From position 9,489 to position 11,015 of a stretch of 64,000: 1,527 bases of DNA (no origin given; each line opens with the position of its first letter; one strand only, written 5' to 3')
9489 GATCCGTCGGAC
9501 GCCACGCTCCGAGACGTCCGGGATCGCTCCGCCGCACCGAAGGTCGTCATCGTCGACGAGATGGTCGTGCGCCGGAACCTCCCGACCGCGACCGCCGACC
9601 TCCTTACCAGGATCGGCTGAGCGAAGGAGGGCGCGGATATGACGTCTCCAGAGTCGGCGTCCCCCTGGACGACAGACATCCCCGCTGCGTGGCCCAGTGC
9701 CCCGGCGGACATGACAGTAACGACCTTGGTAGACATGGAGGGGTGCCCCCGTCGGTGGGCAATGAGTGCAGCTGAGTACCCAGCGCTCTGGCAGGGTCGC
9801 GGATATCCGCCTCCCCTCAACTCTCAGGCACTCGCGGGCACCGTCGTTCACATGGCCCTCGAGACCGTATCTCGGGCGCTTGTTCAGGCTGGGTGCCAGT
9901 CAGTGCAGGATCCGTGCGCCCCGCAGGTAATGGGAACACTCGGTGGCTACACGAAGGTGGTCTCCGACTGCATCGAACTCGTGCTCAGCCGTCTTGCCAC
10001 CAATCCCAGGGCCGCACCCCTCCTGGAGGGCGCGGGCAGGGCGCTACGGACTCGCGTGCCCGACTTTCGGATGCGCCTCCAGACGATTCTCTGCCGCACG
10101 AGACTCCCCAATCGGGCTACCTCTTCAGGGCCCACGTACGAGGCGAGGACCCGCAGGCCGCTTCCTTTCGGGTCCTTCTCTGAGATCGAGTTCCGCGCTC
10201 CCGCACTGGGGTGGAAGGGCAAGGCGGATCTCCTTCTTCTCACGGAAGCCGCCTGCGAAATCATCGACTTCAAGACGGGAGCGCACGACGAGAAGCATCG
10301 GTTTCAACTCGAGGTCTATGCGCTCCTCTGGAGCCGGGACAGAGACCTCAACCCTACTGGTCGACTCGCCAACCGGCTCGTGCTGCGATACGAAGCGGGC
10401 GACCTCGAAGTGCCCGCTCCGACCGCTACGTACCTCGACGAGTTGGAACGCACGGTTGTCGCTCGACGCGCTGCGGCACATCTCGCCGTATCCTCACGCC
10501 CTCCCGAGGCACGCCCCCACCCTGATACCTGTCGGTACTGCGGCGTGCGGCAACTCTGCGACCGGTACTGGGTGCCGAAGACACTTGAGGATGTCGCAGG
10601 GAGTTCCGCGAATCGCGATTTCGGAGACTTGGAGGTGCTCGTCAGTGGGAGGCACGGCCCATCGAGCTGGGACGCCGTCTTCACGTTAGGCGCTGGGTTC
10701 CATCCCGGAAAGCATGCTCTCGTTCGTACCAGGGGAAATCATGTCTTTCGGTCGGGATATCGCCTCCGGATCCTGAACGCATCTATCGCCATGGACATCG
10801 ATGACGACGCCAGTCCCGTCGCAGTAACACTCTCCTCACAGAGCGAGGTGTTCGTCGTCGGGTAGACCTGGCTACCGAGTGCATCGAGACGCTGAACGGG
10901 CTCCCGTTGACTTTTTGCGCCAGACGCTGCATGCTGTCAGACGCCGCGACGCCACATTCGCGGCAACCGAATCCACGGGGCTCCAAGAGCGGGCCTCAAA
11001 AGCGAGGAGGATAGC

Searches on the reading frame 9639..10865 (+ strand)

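Call 12: search_protein_families(library=pfam, proteins=[window:9639-10865:+], max_evalue=0.001)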
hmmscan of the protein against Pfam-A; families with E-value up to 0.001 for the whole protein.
window:9639-10865:+ (408 aa): 2 families
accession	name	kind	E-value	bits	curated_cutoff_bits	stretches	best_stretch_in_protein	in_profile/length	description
PF12705.13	PDDEXK_1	-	5.2e-18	66.3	22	1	25-308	2-247/247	PD-(D/E)XK nuclease superfamily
PF01930.23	Cas_Cas4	-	0.00099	19.7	22.7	0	193-307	53-158/160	Domain of unknown function DUF83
